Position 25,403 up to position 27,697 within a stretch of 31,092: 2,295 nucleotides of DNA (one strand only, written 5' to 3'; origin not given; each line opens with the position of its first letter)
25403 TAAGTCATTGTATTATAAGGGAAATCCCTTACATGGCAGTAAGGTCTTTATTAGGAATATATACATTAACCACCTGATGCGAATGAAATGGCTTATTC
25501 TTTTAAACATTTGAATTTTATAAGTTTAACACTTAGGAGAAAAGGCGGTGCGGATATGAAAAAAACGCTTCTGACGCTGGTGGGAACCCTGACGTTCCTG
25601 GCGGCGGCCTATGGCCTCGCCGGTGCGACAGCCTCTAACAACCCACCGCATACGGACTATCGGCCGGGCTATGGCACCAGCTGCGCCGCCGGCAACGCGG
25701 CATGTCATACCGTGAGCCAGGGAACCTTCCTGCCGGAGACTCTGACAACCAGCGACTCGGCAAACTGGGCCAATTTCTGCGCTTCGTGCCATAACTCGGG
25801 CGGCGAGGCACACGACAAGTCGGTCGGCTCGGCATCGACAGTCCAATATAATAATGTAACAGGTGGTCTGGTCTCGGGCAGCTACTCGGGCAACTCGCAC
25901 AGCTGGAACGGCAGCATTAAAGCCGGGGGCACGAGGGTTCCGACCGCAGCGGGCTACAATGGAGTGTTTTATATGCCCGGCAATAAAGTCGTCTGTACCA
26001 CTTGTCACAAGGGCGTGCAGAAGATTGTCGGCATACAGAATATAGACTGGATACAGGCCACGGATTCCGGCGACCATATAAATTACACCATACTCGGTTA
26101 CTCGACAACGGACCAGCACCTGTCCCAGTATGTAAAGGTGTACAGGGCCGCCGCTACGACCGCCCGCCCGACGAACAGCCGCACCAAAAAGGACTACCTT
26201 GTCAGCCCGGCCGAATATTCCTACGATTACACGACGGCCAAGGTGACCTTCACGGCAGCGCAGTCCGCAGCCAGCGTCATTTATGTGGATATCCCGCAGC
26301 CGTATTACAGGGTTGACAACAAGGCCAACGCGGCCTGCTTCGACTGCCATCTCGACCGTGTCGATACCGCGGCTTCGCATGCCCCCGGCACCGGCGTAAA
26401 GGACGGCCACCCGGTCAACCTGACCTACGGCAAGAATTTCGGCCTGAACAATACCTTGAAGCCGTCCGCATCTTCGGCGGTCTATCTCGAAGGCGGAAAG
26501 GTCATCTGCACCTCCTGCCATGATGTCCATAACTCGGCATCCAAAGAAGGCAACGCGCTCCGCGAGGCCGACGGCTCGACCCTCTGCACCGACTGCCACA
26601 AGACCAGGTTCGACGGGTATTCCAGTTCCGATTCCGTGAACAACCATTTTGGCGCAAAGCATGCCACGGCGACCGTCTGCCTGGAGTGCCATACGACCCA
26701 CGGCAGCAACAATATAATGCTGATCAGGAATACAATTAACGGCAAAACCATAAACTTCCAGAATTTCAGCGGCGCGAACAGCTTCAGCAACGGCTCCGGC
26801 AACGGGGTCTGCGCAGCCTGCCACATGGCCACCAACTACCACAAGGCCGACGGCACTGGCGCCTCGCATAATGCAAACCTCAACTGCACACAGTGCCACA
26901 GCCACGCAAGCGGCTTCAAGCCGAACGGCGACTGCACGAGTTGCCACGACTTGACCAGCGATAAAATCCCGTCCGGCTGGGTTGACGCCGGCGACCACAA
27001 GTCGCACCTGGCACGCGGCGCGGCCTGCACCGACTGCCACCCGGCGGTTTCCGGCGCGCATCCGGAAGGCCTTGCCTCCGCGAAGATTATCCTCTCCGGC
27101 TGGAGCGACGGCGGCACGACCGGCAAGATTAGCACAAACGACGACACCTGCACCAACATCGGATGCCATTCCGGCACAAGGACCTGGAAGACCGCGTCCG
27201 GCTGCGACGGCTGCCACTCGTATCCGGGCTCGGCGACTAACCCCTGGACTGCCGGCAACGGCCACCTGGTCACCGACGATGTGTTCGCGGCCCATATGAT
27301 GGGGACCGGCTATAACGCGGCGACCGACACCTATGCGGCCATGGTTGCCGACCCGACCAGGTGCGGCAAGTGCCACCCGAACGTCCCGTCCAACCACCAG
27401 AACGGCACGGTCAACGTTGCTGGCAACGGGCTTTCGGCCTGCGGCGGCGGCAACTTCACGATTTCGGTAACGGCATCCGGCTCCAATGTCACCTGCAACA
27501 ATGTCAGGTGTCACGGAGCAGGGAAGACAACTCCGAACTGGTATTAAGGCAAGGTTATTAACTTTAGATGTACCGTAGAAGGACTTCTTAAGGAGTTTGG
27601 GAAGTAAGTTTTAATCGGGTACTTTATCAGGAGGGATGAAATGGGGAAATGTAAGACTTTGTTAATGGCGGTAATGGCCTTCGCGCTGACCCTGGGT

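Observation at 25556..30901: Tandem cluster of three paralogous, secreted, Geobacter-type multiheme cytochromes with mixed haem-motif spacing and a shared C-terminal motif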

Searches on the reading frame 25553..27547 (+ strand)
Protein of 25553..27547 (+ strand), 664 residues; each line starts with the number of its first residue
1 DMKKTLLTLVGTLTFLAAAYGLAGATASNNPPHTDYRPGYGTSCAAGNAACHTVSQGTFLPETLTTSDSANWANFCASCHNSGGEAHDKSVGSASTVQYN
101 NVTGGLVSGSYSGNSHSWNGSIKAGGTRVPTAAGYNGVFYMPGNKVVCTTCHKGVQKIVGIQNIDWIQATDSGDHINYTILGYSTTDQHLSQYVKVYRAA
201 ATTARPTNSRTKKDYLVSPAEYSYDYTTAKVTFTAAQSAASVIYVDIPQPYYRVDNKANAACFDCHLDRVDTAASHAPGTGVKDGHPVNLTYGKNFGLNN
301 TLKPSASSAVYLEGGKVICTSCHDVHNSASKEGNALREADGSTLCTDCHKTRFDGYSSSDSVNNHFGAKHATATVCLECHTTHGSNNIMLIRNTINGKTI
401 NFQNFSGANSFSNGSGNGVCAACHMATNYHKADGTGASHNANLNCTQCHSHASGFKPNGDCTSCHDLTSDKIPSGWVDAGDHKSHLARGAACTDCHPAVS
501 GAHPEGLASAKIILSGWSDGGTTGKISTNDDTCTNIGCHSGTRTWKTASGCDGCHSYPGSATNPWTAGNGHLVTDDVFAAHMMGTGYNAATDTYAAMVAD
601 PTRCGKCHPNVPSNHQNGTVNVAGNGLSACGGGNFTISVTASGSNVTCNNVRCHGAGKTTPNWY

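Call 5: search_protein_families(library=pfam, proteins=[window:25553-27547:+], max_evalue=0.1)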
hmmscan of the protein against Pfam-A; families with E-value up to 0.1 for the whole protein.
window:25553-27547:+ (664 aa): 5 families
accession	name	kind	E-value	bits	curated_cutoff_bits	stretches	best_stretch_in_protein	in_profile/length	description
PF14522.11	Cytochrome_C7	-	1.4e-14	54.1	24.8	2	481-556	4-67/67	Cytochrome c7 and related cytochrome c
PF09699.15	Paired_CXXCH_1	-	1.1e-11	44.7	20.6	2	315-351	7-38/41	Doubled CXXCH motif (Paired_CXXCH_1)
PF22678.1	Cytochrom_c_NrfB-like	-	3.3e-08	34.3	27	1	376-450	1-66/89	Cytochrome c-type protein NrfB-like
PF14537.11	Cytochrom_c3_2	-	6.9e-07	30.1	25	2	317-387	7-71/79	Cytochrome c3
PF02085.21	Cytochrom_CIII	-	8.3e-05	23.3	22.9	1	438-501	27-87/101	Class III cytochrome C family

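Call 6: search_protein_families(library=ncbifam, proteins=[window:25553-27547:+], max_evalue=0.1)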
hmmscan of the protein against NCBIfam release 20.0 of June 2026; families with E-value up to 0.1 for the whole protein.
window:25553-27547:+ (664 aa): 6 families
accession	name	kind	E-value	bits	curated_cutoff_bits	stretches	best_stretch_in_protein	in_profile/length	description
TIGR03146.1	cyt_nit_nrfB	equivalog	2.5e-12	47.3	166.6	2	340-450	9-117/145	cytochrome c nitrite reductase pentaheme subunit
TIGR01905.1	paired_CXXCH_1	subfamily_domain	1.7e-11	43.9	25.2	2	319-351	9-38/41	doubled CXXCH domain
NF008659.0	PRK11659.1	equivalog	6.5e-09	35.7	184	3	340-450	44-143/188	cytochrome c nitrite reductase pentaheme subunit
TIGR03508.1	decahem_SO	subfamily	3.4e-06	26.7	192.2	2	308-394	135-210/258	DmsE family decaheme c-type cytochrome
NF041028.1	decahem_GSU2203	exception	1.5e-05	24.3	325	1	316-501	125-300/317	GSU2203 family decaheme c-type cytochrome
TIGR01904.2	GSu_C4xC__C2xCH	domain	4.9e-05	23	27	2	519-567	10-68/73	CxxxxCH/CxxCH domain c-type cytochrome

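Call 9: search_solved_structures(query=window:25553-27547:+, max_evalue=1)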
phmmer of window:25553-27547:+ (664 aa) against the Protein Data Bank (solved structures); distinct sequences matched with E-value up to 1: 2.
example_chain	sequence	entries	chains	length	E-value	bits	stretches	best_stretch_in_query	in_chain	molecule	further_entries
2ozy_A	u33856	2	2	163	0.34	12.5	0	339-450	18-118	Cytochrome c-type protein nrfB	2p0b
3oue_A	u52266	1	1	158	0.37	12.4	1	398-500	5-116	Cytochrome c family protein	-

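Call 50: list_cluster_members(proteins=[window:25556-27547:+, window:27641-29134:+, window:29297-30901:+])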
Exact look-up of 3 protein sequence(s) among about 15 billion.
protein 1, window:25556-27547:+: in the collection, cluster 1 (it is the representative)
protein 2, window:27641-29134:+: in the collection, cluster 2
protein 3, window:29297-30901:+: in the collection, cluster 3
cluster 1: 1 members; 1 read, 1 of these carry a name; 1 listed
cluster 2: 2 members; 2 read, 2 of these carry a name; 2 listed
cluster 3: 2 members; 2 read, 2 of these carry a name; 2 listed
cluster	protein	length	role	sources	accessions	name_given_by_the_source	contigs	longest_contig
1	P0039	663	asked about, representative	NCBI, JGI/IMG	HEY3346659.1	MAG TPA: cytochrome c3 family protein [Nitrospirota bacterium] | predicted CXXCH cytochrome family protein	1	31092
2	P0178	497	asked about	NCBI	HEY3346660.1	MAG TPA: hypothetical protein VGK71_03445 [Nitrospirota bacterium]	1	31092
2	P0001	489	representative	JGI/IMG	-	hypothetical protein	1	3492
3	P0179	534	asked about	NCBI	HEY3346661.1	MAG TPA: hypothetical protein VGK71_03450 [Nitrospirota bacterium]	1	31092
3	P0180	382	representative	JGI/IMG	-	hypothetical protein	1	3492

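Call 59: find_homologous_proteins(query=A2, max_evalue=0.00001)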
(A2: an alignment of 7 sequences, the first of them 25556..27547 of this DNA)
Query A2 (7 sequences) (663 aa, profile of the alignment): 67 proteins with E <= 0.00001 among 8000 candidates.
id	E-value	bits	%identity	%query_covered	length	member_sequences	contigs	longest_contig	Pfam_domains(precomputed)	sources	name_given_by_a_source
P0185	0.0e+0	1161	53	100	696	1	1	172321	PF09699.16,PF14522.12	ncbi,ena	-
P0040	0.0e+0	1154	51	100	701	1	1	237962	PF09699.16,PF14522.12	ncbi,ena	-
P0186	0.0e+0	1082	52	100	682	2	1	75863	PF09699.16,PF14537.12,PF14522.12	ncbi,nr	ncbi:MAG: hypothetical protein HZA22_09480 [Nitrospirae bacterium]|nr:hypothetical protein [Nitrospi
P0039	0.0e+0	1074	100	100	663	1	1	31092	PF09699.16,PF14537.12,PF22678.2,PF14522.12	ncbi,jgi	ncbi:MAG TPA: cytochrome c3 family protein [Nitrospirota bacterium]|jgi:predicted CXXCH cytochrome f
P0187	0.0e+0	1034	47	98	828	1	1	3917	PF09699.16,PF14522.12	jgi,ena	-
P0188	1.4e-296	1004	49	100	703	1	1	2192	PF09699.16,PF14522.12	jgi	-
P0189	4.3e-295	999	45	100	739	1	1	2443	PF09699.16,PF14522.12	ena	-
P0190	3.0e-294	996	49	100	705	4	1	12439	PF09699.16,PF14537.12,PF14522.12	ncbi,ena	-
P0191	2.0e-291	987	46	100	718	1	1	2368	PF09699.16,PF14522.12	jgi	-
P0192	3.5e-288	976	48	100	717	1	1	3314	PF09699.16,PF14522.12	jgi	-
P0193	1.5e-280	951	48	100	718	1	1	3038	PF09699.16,PF14537.12,PF14522.12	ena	-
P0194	1.5e-272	925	50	100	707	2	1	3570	PF09699.16,PF14522.12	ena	-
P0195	5.0e-264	896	49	100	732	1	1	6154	PF09699.16,PF14522.12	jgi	-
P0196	2.4e-262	891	49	100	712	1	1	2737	PF09699.16,PF14522.12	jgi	-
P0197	8.0e-262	889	48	98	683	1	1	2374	PF09699.16,PF14537.12,PF14522.12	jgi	-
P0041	7.6e-226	770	62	91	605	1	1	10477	PF09699.16,PF14537.12,PF14522.12,PF22113.2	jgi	jgi:predicted CXXCH cytochrome family protein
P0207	2.2e-50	190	34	26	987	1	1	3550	PF09699.16,PF14537.12,PF14522.12,PF22113.2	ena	-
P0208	9.2e-46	175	30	24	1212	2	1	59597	PF09699.16,PF14537.12,PF02085.22,PF14522.12,PF22113.2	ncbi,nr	ncbi:MAG: cytochrome c3 family protein, partial [Nitrospirae bacterium]|nr:cytochrome c3 family prot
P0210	8.9e-45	172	32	34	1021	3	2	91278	PF09699.16,PF14537.12,PF09698.16,PF14522.12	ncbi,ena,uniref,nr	ncbi:CxxxxCH/CxxCH domain-containing protein [Geobacter sp.]|uniref:cytochrome c3 family protein n=1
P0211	1.5e-42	164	37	22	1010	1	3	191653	PF09699.16,PF14537.12,PF09698.16,PF14522.12,PF22113.2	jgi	jgi:predicted CxxxxCH...CXXCH cytochrome family protein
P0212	6.8e-41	159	31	27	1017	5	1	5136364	PF09699.16,PF14537.12,PF09698.16,PF14522.12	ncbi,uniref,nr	ncbi:cytochrome c3 family protein [Geotalea uraniireducens]|uniref:Cytochrome C family protein n=1 T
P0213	1.2e-40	158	46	14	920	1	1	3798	PF09699.16,PF14537.12,PF14522.12,PF22113.2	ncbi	ncbi:MAG: hypothetical protein ACE5GE_13505, partial [Phycisphaerae bacterium]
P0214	1.1e-34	138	27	63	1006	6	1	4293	PF09699.16,PF14537.12,PF09698.16,PF14522.12,PF22113.2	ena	-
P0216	3.3e-33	133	28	63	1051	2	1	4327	PF09699.16,PF14537.12,PF09698.16,PF14522.12,PF22113.2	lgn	-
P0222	2.0e-29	121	31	49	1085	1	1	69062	PF09699.16,PF14537.12,PF01436.28,PF14522.12,PF22113.2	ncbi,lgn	-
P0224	8.0e-29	119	33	23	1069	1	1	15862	PF09699.16,PF14537.12,PF09698.16,PF14522.12,PF22113.2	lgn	-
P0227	2.6e-28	117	39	33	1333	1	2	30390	PF19408.6,PF09699.16,PF14537.12,PF14522.12,PF22113.2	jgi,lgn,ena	-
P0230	1.5e-21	95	24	63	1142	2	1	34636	PF09699.16,PF14537.12,PF09698.16,PF02085.22,PF14522.12,PF22113.2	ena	-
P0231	1.2e-20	92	32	31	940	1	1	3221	PF09699.16,PF14537.12,PF02085.22,PF14522.12,PF22113.2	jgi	jgi:nitrate reductase cytochrome c-type subunit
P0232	6.0e-17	80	25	38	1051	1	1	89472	PF09699.16,PF14537.12,PF09698.16,PF14522.12,PF22113.2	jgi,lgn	jgi:predicted CxxxxCH...CXXCH cytochrome family protein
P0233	2.2e-16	78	31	31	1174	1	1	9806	PF09699.16,PF14537.12,PF03264.20,PF02085.22,PF14522.12,PF22113.2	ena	-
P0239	4.0e-13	67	28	37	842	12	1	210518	PF09699.16,PF14537.12,PF03264.20,PF14522.12,PF22113.2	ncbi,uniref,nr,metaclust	ncbi:cytochrome c3 family protein [Desulfurobacterium sp. TC5-1]|uniref:cytochrome c3 family protein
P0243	1.6e-6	45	38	10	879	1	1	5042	PF09699.16,PF14537.12,PF14522.12,PF22113.2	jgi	-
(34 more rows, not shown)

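Call 60: find_encoding_contigs(protein=P0212, flank=10000, max_places=2)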
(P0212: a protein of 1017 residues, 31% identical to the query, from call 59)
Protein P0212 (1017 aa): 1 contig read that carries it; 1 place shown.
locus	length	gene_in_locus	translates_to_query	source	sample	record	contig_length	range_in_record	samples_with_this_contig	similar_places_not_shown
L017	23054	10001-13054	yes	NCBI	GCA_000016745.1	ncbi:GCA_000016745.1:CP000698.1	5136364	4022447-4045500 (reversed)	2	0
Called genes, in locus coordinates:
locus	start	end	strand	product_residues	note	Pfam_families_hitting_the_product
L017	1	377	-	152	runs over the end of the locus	PF01957:NfeD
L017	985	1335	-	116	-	PF13560:HTH_31, PF01381:HTH_3, PF13443:HTH_26 (weak)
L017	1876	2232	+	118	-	-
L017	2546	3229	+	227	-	-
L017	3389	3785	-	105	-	-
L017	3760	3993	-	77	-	-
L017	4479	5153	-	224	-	PF13505:OMP_b-brl, PF01617:Surface_Ag_2 (weak)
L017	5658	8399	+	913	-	PF01436:NHL (faint), PF27332:TP_0781 (faint), PF19077:Big_13 (faint), PF09136:Glucodextran_B, PF17936:Big_6 (weak)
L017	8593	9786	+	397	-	-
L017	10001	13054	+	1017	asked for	PF09699:Paired_CXXCH_1 (faint), PF14537:Cytochrom_c3_2 (faint), PF09698:GSu_C4xC__C2xCH (weak), PF14522:Cytochrome_C7 (weak)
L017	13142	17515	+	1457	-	PF14522:Cytochrome_C7 (faint), PF14537:Cytochrom_c3_2 (faint), PF09698:GSu_C4xC__C2xCH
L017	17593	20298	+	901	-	PF14522:Cytochrome_C7 (faint), PF09698:GSu_C4xC__C2xCH, PF14537:Cytochrom_c3_2 (weak)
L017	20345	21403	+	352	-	PF14870:PSII_BNR (weak), PF24316:Tli3 (faint), PF25852:DUF6242_C (faint), PF02012:BNR (faint), PF03174:CHB_HEX_C (faint), PF15902:Sortilin-Vps10 (faint), PF14870:PSII_BNR (weak)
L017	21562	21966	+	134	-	PF04076:BOF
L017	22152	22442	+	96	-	PF14384:BrnA_antitoxin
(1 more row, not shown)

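Call 81: search_solved_structures(query=A2, max_evalue=1)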
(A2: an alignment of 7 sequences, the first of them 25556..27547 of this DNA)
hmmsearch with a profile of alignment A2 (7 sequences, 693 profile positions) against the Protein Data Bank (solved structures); distinct sequences matched with E-value up to 1: 4.
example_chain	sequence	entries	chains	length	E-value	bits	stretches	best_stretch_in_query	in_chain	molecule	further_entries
9yuq_N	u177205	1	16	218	8.9e-07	31.1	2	280-352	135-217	Putative multiheme cytochrome c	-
3ov0_A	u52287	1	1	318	0.002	20.1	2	420-496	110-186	Cytochrome c family protein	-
3oue_A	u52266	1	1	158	0.0054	18.6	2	402-471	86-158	Cytochrome c family protein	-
1rwj_A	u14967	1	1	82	0.078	14.8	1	400-469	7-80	Cytochrome c family protein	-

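Call 83: search_solved_structures(query=A2, max_evalue=0.01, show_alignments=2)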
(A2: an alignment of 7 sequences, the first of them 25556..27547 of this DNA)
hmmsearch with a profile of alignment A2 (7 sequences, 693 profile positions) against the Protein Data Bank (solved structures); distinct sequences matched with E-value up to 0.01: 3.
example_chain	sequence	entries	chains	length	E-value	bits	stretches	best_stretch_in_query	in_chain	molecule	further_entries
9yuq_N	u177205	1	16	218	8.9e-07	31.1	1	280-352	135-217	Putative multiheme cytochrome c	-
3ov0_A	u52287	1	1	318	0.002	20.1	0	420-496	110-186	Cytochrome c family protein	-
3oue_A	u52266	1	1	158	0.0054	18.6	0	402-471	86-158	Cytochrome c family protein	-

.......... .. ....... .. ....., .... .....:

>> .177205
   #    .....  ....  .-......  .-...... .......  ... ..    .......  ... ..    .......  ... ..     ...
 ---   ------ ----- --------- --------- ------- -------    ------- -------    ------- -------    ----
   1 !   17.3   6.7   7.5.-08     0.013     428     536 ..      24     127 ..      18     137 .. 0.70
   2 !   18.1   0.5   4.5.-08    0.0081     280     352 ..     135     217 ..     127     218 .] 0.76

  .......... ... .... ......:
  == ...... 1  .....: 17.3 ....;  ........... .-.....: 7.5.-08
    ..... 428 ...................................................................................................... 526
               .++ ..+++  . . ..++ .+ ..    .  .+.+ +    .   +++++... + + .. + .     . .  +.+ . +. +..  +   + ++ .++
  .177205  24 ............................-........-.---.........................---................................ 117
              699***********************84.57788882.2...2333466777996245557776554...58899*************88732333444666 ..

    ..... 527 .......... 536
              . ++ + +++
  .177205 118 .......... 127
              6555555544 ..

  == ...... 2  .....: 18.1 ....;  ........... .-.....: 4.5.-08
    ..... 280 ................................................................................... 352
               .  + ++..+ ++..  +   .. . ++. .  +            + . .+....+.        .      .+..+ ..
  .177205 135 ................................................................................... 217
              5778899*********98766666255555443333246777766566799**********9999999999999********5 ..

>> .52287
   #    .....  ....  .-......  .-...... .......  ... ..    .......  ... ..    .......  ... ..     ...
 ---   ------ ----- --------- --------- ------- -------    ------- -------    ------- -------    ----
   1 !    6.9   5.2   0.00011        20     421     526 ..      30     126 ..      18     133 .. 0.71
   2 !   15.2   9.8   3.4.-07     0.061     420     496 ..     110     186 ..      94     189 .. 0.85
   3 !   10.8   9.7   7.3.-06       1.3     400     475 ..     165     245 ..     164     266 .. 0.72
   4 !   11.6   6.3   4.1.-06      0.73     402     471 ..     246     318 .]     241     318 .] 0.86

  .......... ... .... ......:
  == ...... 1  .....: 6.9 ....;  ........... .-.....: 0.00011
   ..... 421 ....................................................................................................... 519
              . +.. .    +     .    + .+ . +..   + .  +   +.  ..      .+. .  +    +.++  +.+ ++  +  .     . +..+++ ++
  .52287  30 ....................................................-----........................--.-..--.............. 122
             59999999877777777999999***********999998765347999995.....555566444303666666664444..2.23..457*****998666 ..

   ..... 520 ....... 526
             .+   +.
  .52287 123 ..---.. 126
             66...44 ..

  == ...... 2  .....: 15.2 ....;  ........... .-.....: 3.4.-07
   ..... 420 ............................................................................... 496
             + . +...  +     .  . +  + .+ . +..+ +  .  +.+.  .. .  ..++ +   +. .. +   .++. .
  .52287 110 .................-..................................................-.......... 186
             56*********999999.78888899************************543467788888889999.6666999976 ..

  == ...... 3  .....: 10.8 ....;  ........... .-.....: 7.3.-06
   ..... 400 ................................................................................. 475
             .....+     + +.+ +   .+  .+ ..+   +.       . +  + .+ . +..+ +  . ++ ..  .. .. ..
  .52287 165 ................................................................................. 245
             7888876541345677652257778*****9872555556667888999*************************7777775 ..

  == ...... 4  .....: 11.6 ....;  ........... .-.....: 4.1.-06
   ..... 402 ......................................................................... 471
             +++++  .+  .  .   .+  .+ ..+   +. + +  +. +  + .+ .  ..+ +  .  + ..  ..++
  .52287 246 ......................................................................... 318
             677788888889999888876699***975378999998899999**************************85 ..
